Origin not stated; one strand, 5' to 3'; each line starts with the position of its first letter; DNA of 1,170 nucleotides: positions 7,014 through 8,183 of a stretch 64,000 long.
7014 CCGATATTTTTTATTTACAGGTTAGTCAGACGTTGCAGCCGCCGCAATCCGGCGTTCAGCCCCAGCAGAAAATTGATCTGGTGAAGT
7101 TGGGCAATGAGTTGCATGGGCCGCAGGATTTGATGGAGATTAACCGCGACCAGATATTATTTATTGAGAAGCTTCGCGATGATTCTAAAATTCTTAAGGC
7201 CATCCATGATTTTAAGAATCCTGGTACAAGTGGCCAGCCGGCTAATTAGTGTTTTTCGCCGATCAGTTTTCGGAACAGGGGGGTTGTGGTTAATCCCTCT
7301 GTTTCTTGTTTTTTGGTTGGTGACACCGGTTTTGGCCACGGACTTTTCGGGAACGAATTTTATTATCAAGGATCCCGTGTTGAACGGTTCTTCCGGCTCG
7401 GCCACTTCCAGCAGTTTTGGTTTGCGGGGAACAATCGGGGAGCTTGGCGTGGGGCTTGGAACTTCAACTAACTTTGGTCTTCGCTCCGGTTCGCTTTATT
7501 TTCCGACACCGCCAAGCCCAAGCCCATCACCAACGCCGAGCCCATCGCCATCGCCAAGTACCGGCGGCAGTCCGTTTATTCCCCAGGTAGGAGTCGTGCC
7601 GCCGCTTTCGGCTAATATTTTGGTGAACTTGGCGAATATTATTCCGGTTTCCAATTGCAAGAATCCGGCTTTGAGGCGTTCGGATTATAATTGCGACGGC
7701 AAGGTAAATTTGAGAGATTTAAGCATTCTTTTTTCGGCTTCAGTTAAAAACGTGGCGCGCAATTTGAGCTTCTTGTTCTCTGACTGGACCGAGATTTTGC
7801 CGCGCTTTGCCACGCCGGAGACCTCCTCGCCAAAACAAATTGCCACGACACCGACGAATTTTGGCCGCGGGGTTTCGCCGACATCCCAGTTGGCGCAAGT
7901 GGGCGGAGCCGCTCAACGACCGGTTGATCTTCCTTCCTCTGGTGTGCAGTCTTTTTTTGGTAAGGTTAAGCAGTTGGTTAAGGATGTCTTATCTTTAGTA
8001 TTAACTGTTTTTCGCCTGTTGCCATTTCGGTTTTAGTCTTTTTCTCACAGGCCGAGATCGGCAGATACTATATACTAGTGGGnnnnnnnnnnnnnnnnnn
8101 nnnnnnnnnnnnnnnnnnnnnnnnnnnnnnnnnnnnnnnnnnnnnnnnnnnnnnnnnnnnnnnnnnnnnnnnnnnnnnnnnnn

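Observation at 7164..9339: Adjacent dockerin-like and cohesin-like proteins: possible minimal surface scaffold pair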

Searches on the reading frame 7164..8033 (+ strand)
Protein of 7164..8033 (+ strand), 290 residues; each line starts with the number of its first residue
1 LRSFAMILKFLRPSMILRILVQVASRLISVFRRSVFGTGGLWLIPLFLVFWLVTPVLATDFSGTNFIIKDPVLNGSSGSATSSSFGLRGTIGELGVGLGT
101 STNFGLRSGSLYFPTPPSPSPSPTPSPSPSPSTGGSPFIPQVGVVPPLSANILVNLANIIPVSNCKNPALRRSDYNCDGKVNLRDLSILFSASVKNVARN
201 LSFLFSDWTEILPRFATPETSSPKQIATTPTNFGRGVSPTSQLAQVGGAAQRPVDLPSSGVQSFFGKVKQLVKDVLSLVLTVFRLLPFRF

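Call 3: search_protein_families(library=pfam, proteins=[window:7164-8033:+], max_evalue=10)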
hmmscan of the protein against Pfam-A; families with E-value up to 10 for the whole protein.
window:7164-8033:+ (290 aa): 1 family
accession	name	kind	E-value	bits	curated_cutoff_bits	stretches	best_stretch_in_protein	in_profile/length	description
PF01690.22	PLRV_ORF5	-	0.17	11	27.4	1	117-150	1-33/524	Potato leaf roll virus readthrough protein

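Call 4: search_protein_families(library=ncbifam, proteins=[window:7164-8033:+], max_evalue=10)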
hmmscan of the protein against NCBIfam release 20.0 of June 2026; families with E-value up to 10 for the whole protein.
window:7164-8033:+ (290 aa): 4 families
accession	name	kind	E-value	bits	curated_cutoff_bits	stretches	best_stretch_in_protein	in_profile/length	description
NF058579.1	CPR_pilus_PamT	equivalog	5.2e-05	22.8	240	1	44-110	10-77/241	CPR-type pilus protein PamT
NF007285.1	PRK09752.1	equivalog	0.14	9.8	1459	1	103-160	910-966/1250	AIDA-I family autotransporter adhesin YfaL/EhaC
NF053691.1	BamM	equivalog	0.3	10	315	1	190-237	144-191/376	BamM family beta-barrel-assembly machinery protein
NF033186.1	internalin_K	exception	7.7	4.8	1100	1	114-137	518-544/604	class 1 internalin InlK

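Call 14: find_homologous_proteins(query=window:7164-8033:+, max_evalue=0.001)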
Query window:7164-8033:+ (290 aa): 11 proteins with E <= 0.001 among 8000 candidates.
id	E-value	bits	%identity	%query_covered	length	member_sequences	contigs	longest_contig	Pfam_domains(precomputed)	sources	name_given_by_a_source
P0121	3.5e-173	593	100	95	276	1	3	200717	-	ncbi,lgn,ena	-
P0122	3.5e-38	150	54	24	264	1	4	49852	-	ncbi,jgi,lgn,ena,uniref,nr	ncbi:MAG: hypothetical protein COU08_00760 [Candidatus Harrisonbacteria bacterium CG10_big_fil_rev_8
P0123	1.0e-31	129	34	73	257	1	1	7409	-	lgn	-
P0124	4.3e-17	81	48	21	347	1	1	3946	PF00404.25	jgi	jgi:hypothetical protein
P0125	9.2e-17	80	34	45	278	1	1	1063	-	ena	-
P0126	6.0e-15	74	43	35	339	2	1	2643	PF00404.25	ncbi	-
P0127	2.9e-14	71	45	28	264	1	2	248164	-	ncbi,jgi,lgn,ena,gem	-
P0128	4.4e-14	71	32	66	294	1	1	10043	-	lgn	-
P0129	5.3e-13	67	30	70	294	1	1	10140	-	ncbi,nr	ncbi:hypothetical protein IIA95_03670 [Patescibacteria group bacterium]|nr:hypothetical protein [Pat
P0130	1.9e-10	59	39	24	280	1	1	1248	PF00404.25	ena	-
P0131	7.6e-4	37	42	27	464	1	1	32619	PF00404.25,PF17936.8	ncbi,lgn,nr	ncbi:MAG: hypothetical protein Q7S19_01160 [bacterium]|nr:hypothetical protein [bacterium]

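Call 20: find_encoding_contigs(protein=P0122, flank=8000, max_places=3)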
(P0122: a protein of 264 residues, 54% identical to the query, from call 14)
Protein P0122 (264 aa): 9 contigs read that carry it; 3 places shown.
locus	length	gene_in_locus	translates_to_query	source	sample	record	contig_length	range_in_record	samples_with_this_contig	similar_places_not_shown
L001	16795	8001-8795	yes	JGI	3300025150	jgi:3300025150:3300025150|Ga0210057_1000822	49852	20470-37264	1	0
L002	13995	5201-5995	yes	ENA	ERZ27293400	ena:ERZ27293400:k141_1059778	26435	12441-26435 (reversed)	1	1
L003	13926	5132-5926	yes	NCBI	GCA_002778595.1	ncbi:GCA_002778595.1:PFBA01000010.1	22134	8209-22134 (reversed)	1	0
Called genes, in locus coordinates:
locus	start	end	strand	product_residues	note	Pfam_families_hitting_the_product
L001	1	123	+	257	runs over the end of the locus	PF02683:DsbD_TM, PF13386:DsbD_2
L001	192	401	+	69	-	-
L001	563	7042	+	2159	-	PF16403:Bact_surface_Ig-like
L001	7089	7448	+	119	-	-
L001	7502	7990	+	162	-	-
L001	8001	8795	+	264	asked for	-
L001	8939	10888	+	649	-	-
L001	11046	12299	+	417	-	-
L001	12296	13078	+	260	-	-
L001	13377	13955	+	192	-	PF02572:CobA_CobO_BtuR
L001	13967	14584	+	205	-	PF03848:TehB, PF13489:Methyltransf_23, PF13649:Methyltransf_25, PF08241:Methyltransf_11, PF08242:Methyltransf_12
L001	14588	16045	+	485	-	PF13567:DUF4131 (weak), PF03772:Competence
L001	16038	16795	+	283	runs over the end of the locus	PF00753:Lactamase_B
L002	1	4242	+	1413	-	?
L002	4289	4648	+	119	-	-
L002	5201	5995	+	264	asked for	-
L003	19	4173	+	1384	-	PF16403:Bact_surface_Ig-like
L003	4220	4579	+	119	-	-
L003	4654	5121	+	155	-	-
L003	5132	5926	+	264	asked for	-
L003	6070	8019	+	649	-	-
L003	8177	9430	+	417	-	-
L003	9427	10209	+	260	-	-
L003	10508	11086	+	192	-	PF02572:CobA_CobO_BtuR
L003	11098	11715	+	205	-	PF03848:TehB, PF13489:Methyltransf_23, PF13649:Methyltransf_25, PF08241:Methyltransf_11, PF08242:Methyltransf_12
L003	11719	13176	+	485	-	PF13567:DUF4131 (weak), PF03772:Competence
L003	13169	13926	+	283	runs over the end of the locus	PF00753:Lactamase_B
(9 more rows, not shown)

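Call 21: find_encoding_contigs(protein=P0128, flank=8000, max_places=3)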
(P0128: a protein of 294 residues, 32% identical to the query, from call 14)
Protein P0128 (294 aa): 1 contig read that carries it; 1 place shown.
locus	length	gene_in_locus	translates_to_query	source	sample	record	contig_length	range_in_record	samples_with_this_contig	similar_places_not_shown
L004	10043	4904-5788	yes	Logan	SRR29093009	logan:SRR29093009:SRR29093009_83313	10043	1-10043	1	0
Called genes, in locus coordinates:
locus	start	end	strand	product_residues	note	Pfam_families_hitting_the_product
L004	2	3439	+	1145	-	?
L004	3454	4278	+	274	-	-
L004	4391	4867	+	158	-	-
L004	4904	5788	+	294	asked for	-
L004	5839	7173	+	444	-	-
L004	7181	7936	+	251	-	-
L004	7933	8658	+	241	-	-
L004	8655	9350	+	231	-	-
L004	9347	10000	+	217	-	-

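Call 39: search_protein_families(library=ncbifam, alignment_id=A2, max_evalue=0.01)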
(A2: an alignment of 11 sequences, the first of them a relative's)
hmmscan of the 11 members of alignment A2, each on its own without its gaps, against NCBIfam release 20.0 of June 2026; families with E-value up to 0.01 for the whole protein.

A. member 1, P0121 (276 aa): 1 family
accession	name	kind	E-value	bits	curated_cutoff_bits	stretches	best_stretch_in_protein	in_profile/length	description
NF058579.1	CPR_pilus_PamT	equivalog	4.8e-05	22.9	240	1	30-96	10-77/241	CPR-type pilus protein PamT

B. families by the number of members that match (of 11 scanned): 4 families
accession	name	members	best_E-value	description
NF058579.1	CPR_pilus_PamT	9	8.8e-09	CPR-type pilus protein PamT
NF049990.1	CellobisidaseCelK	2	0.0001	cellulose 1,4-beta-cellobiosidase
NF041611.1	exoglucan_CbhB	1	1.8e-06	exoglucanase CbhB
NF041540.1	dockerin_GC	1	0.0035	GC-type dockerin domain-anchored protein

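Call 40: search_protein_families(library=pfam, alignment_id=A2, max_evalue=0.01)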
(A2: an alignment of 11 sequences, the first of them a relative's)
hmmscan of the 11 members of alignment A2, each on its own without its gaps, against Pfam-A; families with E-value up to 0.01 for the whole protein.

A. member 1, P0121 (276 aa): 0 families

B. families by the number of members that match (of 11 scanned): 3 families
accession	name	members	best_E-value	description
PF00404.24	Dockerin_1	7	1.2e-08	Dockerin type I domain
PF17936.7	Big_6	2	1.6e-07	Bacterial Ig domain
PF19077.6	Big_13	1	0.0023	Bacterial Ig-like domain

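Call 41: find_homologous_proteins(query=A2, max_evalue=0.00001)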
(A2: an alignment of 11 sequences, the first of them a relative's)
Query A2 (11 sequences) (276 aa, profile of the alignment): 30 proteins with E <= 0.00001 among 8000 candidates.
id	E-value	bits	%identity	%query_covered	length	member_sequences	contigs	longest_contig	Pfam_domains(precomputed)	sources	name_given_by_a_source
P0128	1.3e-85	305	32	69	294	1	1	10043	-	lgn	-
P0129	9.5e-85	302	30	74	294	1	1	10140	-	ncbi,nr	ncbi:hypothetical protein IIA95_03670 [Patescibacteria group bacterium]|nr:hypothetical protein [Pat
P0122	2.5e-82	294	54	25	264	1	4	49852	-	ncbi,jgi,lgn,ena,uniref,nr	ncbi:MAG: hypothetical protein COU08_00760 [Candidatus Harrisonbacteria bacterium CG10_big_fil_rev_8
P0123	6.7e-80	286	34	77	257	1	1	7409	-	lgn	-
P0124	9.9e-71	256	48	22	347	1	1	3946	PF00404.25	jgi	jgi:hypothetical protein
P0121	2.3e-70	255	100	100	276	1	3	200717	-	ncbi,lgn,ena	-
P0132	1.1e-55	207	35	70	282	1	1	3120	-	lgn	-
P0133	2.1e-55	206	35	88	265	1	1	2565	-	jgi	jgi:hypothetical protein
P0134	5.2e-53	198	44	61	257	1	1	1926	-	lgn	-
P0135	9.0e-51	191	32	86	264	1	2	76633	-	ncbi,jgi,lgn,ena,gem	-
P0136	2.7e-50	189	29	86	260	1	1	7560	-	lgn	-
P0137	5.7e-49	185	40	30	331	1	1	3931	-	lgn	-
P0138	9.4e-48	181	39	89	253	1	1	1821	-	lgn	-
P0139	1.0e-43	168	40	26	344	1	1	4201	-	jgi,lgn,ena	-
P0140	1.1e-43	167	39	49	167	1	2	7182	-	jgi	-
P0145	2.6e-23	101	67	7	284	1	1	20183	PF00404.25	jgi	jgi:hypothetical protein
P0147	3.9e-17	80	44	14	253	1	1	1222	PF00404.25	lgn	-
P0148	7.3e-16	76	49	12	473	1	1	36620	PF00404.25,PF17936.8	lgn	-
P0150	2.3e-12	65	67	7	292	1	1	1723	PF00404.25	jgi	jgi:hypothetical protein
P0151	9.0e-10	56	75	6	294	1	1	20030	PF07495.20,PF00404.25,PF17936.8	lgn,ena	-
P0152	1.6e-9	55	34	14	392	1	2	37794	PF00404.25,PF02156.22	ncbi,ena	-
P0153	2.8e-9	55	50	11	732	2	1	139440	PF13715.13,PF00404.25,PF14686.13,PF13620.13,PF09430.17,PF22904.4,PF08239.18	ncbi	-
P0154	6.0e-8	50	58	11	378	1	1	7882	PF00404.25,PF13287.13,PF13290.14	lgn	-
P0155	4.9e-7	47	-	-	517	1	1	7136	PF00404.25,PF13385.14,PF00041.28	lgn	-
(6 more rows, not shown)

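Call 47: predict_structure(alignment_id=A3)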
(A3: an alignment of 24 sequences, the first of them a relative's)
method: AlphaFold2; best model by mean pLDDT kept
length: 276 residues; sequences in the alignment: 24
mean_pLDDT: 60.1   pTM: 0.28
mean pLDDT of the five models: 60.1, 59.9, 59.2, 59.1, 56.8
residues with pLDDT >= 90: 8; 70-90: 84; 50-70: 69; < 50: 115
segments of 3 or more residues with pLDDT < 50: 41-55, 57-61, 63-100, 128-130, 134-145, 198-209, 219-221, 228-239
pLDDT, mean of each block of 10 residues (from residue 1): 87 81 62 67 43 43 46 45 42 43 57 50 51 47 50 79 89 82 79 65 46 50 49 44 55 83 85 65
secondary structure, 60 per line:
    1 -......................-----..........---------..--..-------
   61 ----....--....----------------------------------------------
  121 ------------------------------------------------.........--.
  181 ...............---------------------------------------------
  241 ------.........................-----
elements in order: H2-23 H29-38 E65-68 E71-74 H169-177 H180-195 H247-271

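Call 57: search_protein_families(library=pfam, alignment_id=A4, max_evalue=0.001)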
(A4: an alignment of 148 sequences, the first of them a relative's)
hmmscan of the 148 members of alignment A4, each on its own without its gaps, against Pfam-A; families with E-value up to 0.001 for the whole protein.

A. member 1, P0121 (276 aa): 0 families

B. families by the number of members that match (of 148 scanned): 17 families
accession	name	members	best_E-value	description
PF00404.24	Dockerin_1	55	6e-09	Dockerin type I domain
PF17936.7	Big_6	23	4.5e-09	Bacterial Ig domain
PF00041.27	fn3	21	1.1e-10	Fibronectin type III domain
PF19077.6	Big_13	7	2.9e-06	Bacterial Ig-like domain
PF13620.12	CarboxypepD_reg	5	2.8e-07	Carboxypeptidase regulatory-like domain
PF00036.39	EF-hand_1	5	0.00028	EF hand domain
PF13517.12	FG-GAP_3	4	4.4e-05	FG-GAP-like repeat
PF16656.11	Pur_ac_phosph_N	2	5.3e-06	Purple acid Phosphatase, N-terminal domain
PF01839.29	FG-GAP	2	0.00016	FG-GAP repeat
PF18998.6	Flg_new_2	1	6.4e-06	Divergent InlB B-repeat domain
PF24421.1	Ig_J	1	3.2e-05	Tip attachment protein J, Ig-like domain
PF13833.12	EF-hand_8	1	0.00018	EF-hand domain pair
PF25595.1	Phage_TTP_16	1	0.00026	Phage tail tube protein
PF07860.16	CCD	1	0.00033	WisP family C-Terminal Region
PF13499.12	EF-hand_7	1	0.0005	EF-hand domain pair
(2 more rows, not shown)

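Call 58: search_protein_families(library=ncbifam, alignment_id=A4, max_evalue=0.001)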
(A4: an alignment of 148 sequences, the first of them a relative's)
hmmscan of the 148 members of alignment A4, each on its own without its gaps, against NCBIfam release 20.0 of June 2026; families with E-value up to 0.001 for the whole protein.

A. member 1, P0121 (276 aa): 1 family
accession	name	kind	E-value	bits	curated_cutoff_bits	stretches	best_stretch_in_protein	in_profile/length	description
NF058579.1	CPR_pilus_PamT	equivalog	4.8e-05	22.9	240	1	30-96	10-77/241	CPR-type pilus protein PamT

B. families by the number of members that match (of 148 scanned): 10 families
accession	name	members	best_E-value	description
NF058579.1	CPR_pilus_PamT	115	4.5e-11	CPR-type pilus protein PamT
NF041611.1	exoglucan_CbhB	21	5.6e-10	exoglucanase CbhB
NF045522.1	MXAN_2561_fam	12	8.8e-08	MXAN_2561 family MXYO-CTERM-anchored protein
NF033510.3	Ca_tandemer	6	3.7e-07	Ca2+-stabilized repeat-containing adhesin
NF040520.1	Ig_like_BLP2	5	9.4e-08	Ig-like repeat protein Blp2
NF041540.1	dockerin_GC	5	3.7e-05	GC-type dockerin domain-anchored protein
NF058592.1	GxPGS_dom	3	2.4e-05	PGS family Ig-like domain-containing protein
NF058581.1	CPR_Pam_pilin_C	2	1e-07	Pam pilus system pilin subunit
NF038114.1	rightmost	1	2.8e-05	PxKF domain-containing protein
NF049990.1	CellobisidaseCelK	1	0.0001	cellulose 1,4-beta-cellobiosidase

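Call 59: search_protein_families(library=ncbifam, proteins=[L001:563-7039:+, L001:8939-10885:+, L001:7089-7445:+], max_evalue=0.01)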
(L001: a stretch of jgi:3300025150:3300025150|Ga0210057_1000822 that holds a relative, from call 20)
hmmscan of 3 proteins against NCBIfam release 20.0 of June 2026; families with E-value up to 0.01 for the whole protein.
L001:563-7039:+ (2159 aa): 0 families

L001:8939-10885:+ (649 aa): 0 families

L001:7089-7445:+ (119 aa): 0 families

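Call 61: fold_search(model_id=the predicted structure, library=pdb)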
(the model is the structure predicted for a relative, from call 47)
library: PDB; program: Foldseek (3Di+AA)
matches with E <= 10: 4; with E <= 0.001: 0
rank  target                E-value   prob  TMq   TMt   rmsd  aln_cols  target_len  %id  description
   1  2lva_MODEL_1_A        6.1e+00  0.02  0.08  0.17  26.5       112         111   12  NMR solution structure of the N-terminal domain of human USP28, Northeast structural genomics consortium targe (released 2012-07-18)
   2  5i6r                  8.4e+00  0.03  0.10  0.07  23.8       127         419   16  Crystal Structure of srGAP2 F-BARx WT Form-1 (released 2017-08-30)
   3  5i7d_A                8.4e+00  0.02  0.09  0.07  27.8       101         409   19  Crystal Structure of srGAP2 F-BARx WT Form-2 (released 2017-08-30)
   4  7ena_0                9.5e+00  0.01  0.09  0.08  29.7        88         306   12  TFIID-based PIC-Mediator holo-complex in pre-assembled state (pre-hPIC-MED) (released 2021-05-26)
